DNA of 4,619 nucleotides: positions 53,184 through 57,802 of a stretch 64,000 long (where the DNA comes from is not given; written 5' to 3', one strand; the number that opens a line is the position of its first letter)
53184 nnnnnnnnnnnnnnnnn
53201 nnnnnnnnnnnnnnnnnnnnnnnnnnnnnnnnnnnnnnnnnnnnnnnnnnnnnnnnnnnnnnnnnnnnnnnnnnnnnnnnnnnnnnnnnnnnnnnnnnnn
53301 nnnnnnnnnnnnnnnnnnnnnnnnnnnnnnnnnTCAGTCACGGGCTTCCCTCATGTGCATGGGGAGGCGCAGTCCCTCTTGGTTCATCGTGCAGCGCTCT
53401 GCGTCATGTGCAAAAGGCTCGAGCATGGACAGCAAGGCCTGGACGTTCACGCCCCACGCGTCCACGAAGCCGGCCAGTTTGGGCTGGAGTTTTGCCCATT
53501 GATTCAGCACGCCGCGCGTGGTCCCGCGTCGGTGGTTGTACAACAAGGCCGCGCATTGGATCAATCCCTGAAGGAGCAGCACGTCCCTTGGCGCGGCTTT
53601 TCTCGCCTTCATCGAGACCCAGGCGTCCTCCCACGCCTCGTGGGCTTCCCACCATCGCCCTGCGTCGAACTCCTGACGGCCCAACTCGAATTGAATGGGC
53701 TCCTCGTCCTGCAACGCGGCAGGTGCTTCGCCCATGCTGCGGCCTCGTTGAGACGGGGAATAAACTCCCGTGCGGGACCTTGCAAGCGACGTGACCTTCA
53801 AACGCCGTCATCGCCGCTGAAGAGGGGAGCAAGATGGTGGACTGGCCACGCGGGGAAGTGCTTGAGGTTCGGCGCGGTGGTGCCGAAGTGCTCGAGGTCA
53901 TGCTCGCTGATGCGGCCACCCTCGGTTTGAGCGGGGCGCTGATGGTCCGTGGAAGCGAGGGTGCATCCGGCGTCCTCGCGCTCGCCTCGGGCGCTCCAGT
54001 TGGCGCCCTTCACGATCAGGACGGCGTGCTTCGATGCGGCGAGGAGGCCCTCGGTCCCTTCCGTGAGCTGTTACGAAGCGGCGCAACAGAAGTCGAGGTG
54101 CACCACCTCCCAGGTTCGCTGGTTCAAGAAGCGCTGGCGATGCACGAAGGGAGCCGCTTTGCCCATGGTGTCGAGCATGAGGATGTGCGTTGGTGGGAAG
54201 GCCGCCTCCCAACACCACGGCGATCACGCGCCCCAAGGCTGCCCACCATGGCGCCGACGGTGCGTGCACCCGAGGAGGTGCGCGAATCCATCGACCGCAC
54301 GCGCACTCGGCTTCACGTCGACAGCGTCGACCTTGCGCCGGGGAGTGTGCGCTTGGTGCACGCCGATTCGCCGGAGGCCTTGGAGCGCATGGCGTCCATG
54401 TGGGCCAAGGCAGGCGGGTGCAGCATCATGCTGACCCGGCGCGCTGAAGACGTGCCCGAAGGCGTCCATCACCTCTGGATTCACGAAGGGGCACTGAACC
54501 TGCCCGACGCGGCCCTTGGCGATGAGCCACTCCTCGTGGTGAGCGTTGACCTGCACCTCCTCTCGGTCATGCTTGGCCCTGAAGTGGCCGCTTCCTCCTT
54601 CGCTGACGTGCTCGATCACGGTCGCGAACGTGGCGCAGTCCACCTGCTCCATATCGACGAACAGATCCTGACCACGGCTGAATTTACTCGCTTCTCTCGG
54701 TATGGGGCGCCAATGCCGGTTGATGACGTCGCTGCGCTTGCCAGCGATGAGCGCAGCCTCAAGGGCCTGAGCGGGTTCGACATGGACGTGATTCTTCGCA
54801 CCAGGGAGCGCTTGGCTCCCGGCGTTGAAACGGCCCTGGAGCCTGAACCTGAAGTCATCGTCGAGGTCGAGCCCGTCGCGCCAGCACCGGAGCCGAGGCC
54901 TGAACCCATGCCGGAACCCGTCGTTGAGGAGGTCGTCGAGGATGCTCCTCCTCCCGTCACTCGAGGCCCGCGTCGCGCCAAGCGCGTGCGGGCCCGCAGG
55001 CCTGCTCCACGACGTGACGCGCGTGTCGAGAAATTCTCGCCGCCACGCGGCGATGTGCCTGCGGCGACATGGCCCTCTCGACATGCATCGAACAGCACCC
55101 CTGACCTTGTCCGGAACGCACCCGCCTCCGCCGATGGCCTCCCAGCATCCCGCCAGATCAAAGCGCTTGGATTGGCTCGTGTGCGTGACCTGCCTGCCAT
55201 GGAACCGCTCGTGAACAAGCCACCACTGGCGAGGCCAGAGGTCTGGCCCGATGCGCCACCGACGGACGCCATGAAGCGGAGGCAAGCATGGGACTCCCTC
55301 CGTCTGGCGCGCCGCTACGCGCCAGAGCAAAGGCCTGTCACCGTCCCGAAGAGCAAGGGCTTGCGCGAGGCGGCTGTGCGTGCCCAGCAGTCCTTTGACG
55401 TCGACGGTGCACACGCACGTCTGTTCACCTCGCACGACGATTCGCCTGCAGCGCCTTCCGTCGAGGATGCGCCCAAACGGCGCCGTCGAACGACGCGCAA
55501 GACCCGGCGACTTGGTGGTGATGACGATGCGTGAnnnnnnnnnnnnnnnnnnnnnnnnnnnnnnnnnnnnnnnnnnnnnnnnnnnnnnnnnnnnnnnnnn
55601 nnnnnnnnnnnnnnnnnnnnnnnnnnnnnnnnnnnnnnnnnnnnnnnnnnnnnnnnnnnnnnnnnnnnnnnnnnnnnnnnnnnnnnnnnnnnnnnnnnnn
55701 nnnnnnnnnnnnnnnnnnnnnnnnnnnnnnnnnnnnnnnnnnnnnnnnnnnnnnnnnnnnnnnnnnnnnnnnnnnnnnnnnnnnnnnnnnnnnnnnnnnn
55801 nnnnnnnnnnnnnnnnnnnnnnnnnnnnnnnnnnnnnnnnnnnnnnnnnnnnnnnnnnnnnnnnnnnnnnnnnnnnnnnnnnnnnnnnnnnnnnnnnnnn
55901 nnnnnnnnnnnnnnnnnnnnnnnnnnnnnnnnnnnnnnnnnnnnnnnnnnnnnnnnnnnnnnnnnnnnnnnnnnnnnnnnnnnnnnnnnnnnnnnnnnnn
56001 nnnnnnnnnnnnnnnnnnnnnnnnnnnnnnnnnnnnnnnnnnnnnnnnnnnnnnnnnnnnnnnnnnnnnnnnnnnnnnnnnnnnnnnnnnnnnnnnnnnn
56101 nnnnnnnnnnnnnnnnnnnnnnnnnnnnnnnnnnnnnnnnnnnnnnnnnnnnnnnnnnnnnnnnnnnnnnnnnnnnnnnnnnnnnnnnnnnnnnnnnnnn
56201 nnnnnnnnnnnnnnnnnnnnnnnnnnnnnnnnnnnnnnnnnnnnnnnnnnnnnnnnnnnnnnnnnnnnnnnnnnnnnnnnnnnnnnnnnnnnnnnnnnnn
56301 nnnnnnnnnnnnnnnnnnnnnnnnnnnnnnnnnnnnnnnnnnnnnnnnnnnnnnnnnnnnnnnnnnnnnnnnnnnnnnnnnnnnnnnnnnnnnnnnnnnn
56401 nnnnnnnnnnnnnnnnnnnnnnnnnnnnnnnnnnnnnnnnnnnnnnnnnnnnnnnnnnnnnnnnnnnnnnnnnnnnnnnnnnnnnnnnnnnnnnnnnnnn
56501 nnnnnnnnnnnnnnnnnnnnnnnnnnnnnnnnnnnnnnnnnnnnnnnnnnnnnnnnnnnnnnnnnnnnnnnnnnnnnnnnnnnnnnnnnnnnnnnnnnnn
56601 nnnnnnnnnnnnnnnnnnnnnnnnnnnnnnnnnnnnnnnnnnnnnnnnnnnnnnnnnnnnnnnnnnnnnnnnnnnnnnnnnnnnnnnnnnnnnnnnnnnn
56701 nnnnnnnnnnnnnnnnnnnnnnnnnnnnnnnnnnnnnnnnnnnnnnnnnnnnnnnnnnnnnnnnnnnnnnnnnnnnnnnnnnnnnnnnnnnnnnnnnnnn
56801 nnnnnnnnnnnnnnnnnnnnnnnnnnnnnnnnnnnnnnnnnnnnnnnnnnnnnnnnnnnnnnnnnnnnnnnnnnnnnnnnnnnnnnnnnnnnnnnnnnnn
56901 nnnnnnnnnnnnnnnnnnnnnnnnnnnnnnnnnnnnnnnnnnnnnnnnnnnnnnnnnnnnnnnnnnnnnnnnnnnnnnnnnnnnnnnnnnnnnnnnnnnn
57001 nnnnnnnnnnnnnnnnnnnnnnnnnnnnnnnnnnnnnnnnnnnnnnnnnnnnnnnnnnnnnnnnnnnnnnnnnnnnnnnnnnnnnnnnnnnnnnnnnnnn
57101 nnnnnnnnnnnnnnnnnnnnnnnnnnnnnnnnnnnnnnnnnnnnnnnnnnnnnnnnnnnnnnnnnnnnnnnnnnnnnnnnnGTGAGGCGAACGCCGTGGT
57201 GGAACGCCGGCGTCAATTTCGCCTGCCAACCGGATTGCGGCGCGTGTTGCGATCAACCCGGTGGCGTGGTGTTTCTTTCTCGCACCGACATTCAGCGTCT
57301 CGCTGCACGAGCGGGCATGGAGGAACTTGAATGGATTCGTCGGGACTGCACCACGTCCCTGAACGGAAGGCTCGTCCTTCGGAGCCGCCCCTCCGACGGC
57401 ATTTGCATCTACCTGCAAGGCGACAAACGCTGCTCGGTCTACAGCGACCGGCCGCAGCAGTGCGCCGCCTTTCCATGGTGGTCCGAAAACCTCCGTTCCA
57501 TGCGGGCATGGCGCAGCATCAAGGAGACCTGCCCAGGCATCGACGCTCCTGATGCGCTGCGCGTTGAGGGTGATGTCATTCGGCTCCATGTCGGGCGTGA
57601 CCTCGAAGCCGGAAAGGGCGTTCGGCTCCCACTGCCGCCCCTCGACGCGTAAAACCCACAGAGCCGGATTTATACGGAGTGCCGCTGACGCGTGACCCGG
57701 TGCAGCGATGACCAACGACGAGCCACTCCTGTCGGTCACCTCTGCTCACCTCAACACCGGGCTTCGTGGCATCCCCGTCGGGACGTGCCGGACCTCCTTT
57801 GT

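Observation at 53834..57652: Translationally coupled three-gene operon built around a bacterial DnaA/Hda-type AAA+ protein in an archaeal genome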

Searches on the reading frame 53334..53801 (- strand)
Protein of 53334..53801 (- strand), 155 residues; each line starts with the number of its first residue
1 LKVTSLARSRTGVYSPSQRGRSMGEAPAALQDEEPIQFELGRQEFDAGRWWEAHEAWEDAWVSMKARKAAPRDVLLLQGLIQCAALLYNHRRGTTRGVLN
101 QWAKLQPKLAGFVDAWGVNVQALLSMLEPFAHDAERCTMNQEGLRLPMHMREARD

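Call 74: search_protein_families(library=pfam, proteins=[window:53334-53801:-], max_evalue=0.01)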
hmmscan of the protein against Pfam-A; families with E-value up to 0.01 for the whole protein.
window:53334-53801:- (155 aa): 1 family
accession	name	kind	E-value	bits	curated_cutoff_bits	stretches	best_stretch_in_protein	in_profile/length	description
PF03745.19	DUF309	-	5.3e-15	55.3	27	1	39-98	2-56/59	Domain of unknown function (DUF309)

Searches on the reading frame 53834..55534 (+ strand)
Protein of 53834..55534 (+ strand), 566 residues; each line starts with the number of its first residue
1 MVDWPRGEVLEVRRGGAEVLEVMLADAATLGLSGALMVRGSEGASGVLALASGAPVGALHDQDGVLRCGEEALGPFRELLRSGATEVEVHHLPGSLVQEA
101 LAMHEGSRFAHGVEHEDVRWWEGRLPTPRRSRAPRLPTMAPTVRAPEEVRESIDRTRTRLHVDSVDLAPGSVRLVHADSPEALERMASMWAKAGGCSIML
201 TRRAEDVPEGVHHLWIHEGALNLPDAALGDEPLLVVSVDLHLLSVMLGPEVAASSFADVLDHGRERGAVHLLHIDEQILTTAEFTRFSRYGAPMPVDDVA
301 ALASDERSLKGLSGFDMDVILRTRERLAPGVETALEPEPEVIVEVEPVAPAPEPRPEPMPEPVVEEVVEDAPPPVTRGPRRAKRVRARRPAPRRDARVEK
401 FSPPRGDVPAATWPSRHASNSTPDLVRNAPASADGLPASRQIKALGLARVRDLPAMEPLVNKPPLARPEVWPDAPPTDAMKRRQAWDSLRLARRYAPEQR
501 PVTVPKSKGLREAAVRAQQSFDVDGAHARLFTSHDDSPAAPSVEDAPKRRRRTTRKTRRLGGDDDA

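Call 3: search_protein_families(library=pfam, proteins=[window:53834-55534:+], max_evalue=1)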
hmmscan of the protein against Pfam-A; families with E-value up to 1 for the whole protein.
window:53834-55534:+ (566 aa): 0 families

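Call 4: search_protein_families(library=ncbifam, proteins=[window:53834-55534:+], max_evalue=1)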
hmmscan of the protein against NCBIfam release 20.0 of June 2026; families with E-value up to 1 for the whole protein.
window:53834-55534:+ (566 aa): 0 families

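Call 21: find_homologous_proteins(query=window:53834-55534:+)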
Query window:53834-55534:+ (566 aa): 25 proteins with E <= 0.001 among 8000 candidates.
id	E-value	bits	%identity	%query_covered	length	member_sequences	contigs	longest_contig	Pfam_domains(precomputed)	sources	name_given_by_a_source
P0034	0.0e+0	1215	98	100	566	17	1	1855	-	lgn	-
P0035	0.0e+0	1139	92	100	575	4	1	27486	-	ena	-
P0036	0.0e+0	1136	92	100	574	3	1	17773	-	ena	-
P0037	0.0e+0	1135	92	100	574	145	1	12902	-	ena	-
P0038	0.0e+0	1130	91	100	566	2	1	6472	-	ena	-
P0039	0.0e+0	1130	89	100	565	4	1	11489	-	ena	-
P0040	7.8e-284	961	78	100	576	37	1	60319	-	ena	-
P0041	1.8e-279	946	77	100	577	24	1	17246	-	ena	-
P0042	3.0e-275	933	77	100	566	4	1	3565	-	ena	-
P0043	2.8e-268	910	75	100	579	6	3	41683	-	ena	-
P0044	2.5e-251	854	93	76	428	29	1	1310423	-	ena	-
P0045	8.1e-238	809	67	100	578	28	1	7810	-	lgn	-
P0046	8.2e-238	809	68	100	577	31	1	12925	-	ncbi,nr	ncbi:MAG: hypothetical protein QF839_06090 [Candidatus Poseidoniaceae archaeon]|nr:hypothetical prot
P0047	6.8e-237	806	68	100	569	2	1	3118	-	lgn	-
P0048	2.1e-236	804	68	100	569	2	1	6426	-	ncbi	-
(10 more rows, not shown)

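Call 35: predict_structure(alignment_id=A2)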
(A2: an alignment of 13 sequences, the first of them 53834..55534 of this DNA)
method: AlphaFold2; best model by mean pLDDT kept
length: 566 residues; sequences in the alignment: 13
mean_pLDDT: 40.0   pTM: 0.29
mean pLDDT of the five models: 40.0, 39.7, 37.0, 35.9, 35.3
residues with pLDDT >= 90: 0; 70-90: 4; 50-70: 86; < 50: 476
segments of 3 or more residues with pLDDT < 50: 1-10, 27-34, 51-54, 90-96, 115-184, 186-349, 357-361, 363-372, 377-476, 478-566
pLDDT, mean of each block of 10 residues (from residue 1): 33 57 50 52 57 52 63 68 54 50 53 47 30 24 30 33 27 39 48 39 32 37 32 29 34 36 32 30 30 33 33 33 38 41 47 49 41 47 39 37 39 34 33 34 34 38 36 44 46 43 44 42 34 35 37 36 32
secondary structure, 60 per line:
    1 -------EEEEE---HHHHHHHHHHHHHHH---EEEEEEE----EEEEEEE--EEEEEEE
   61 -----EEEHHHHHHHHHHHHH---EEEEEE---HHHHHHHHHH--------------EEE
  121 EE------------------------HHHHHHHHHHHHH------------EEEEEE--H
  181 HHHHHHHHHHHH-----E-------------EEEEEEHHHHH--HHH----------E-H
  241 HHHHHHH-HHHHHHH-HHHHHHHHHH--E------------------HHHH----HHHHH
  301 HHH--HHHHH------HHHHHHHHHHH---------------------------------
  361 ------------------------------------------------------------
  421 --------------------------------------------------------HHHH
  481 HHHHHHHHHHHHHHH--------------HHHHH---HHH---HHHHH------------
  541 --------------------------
elements in order: E8-12 H16-30 E34-40 E45-51 E54-60 E66-68 H69-81 E85-90 H94-103 E118-122 H147-159 E172-177 H180-192 E212-217 H218-222 H240-247 H249-255 H257-266 H288-291 H296-303 H306-310 H317-327 H477-495 H510-514 H524-528

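Call 66: fold_search(model_id=the predicted structure, library=pdb)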
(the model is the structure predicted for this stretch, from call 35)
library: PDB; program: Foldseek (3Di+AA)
matches with E <= 10: 610; with E <= 0.001: 0
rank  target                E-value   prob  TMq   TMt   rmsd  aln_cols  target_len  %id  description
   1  6vvo_F                1.9e-01  0.05  0.07  0.12  21.1       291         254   12  Structure of the human clamp loader (Replication Factor C, RFC) bound to the sliding clamp (Proliferating Cell Nuclear (released 2020-02-26)
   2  1ukf                  2.3e-01  0.30  0.11  0.24   6.2        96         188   17  Crystal Structure of Pseudomonas Avirulence Protein AvrPphB (released 2003-12-09)
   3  1tlu_A                4.6e-01  0.12  0.07  0.24  10.7       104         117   16  Crystal Structure of Thermotoga maritima S-adenosylmethionine decarboxylase (released 2004-06-29)
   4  4yis_A                4.6e-01  0.03  0.07  0.12  24.5       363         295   10  Crystal Structure of LAGLIDADG Meganuclease I-CpaMI Bound to Uncleaved DNA (released 2016-03-23)
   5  1vgg_A                4.9e-01  0.20  0.09  0.27   8.7       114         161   14  Crystal Structure of the Conserved Hypothetical Protein TTHA1091 from Thermus Thermophilus HB8 (released 2004-10-26)
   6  5n9j_Y                5.8e-01  0.12  0.08  0.20  11.3        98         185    7  Core Mediator of transcriptional regulation (released 2017-05-17)
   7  2o1u_B                6.2e-01  0.02  0.07  0.07  21.9       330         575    9  Structure of full length GRP94 with AMP-PNP bound (released 2007-10-23)
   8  4rcl_B                6.9e-01  0.06  0.08  0.14  13.0       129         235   16  Structure of EspG3 chaperone from the type VII (ESX-3) secretion system, space group P43212 (released 2015-09-16)
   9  6e8d_C                6.9e-01  0.03  0.07  0.09  20.3       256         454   10  Crystal structure of the Bacillus subtilis sliding clamp-MutL complex. (released 2019-05-01)
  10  1h30                  8.3e-01  0.08  0.06  0.08  13.3       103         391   17  C-terminal LG domain pair of human Gas6 (released 2003-01-30)
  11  1lhu                  8.3e-01  0.03  0.07  0.16  13.8       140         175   11  CRYSTAL STRUCTURE OF THE N-TERMINAL LG-DOMAIN OF SHBG IN COMPLEX WITH ESTRADIOL (released 2002-10-23)
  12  2ich_B                9.3e-01  0.47  0.06  0.10   3.0        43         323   14  CRYSTAL STRUCTURE OF A PUTATIVE ATTH (NE1406) FROM NITROSOMONAS EUROPAEA AT 2.00 A RESOLUTION (released 2006-10-03)
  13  7o1f_C                9.3e-01  0.08  0.06  0.12  11.2        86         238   16  PCNA from Chaetomium thermophilum in complex with PolD4 PIP peptide (released 2022-04-13)
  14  5mav_D                9.3e-01  0.05  0.06  0.12  14.9       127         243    6  Crystal structure of human PCNA in complex with PARG (poly(ADP-ribose) glycohydrolase) peptide. (released 2017-08-02)
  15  7q04_D                9.3e-01  0.02  0.05  0.07  14.0       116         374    9  Crystal structure of TPADO in a substrate-free state (released 2022-04-06)
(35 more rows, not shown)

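Call 78: search_protein_families(library=padloc, proteins=[window:53834-55534:+], max_evalue=0.01)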
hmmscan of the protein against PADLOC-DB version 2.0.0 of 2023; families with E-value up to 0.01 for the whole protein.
window:53834-55534:+ (566 aa): 0 families

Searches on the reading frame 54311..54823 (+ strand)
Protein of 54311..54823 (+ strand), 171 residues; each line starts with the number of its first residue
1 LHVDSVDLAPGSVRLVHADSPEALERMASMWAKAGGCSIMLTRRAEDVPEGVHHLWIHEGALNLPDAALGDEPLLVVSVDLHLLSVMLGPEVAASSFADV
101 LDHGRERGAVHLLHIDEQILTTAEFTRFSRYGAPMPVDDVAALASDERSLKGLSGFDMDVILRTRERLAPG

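Call 38: search_protein_families(library=pfam, proteins=[window:54311-54823:+], max_evalue=10)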
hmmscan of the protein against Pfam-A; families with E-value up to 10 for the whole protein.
window:54311-54823:+ (171 aa): 0 families

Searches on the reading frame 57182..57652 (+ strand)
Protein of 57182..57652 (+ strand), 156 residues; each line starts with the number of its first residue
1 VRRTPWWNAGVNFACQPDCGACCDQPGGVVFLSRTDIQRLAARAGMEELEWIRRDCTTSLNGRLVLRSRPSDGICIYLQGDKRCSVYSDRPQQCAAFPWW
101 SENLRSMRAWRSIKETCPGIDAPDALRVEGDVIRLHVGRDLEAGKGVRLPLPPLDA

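Call 3: search_protein_families(library=pfam, proteins=[window:57182-57652:+], max_evalue=1)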
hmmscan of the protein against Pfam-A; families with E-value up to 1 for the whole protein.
window:57182-57652:+ (156 aa): 1 family
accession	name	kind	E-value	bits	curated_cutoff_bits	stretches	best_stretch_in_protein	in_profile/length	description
PF03692.20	CxxCxxCC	-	1.9e-10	41.7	23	1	14-117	1-84/85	Putative zinc- or iron-chelating domain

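Call 4: search_protein_families(library=ncbifam, proteins=[window:57182-57652:+], max_evalue=1)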
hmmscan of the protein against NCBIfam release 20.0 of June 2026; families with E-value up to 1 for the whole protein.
window:57182-57652:+ (156 aa): 0 families

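Call 78: search_protein_families(library=padloc, proteins=[window:57182-57652:+], max_evalue=0.01)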
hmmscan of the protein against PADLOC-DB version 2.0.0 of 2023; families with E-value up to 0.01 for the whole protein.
window:57182-57652:+ (156 aa): 0 families

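Call 79: search_solved_structures(query=window:57182-57652:+, max_evalue=10)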
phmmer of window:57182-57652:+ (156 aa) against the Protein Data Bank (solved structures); distinct sequences matched with E-value up to 10: 2.
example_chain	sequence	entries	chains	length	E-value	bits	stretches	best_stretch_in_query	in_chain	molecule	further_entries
4ue5_E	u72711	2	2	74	0.74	12.3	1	59-95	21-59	SRP9 | Signal recognition particle 9 kDa protein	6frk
3jaj_S1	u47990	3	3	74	0.95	12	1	60-95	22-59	SRP9 | Signal recognition particle 9 kDa protein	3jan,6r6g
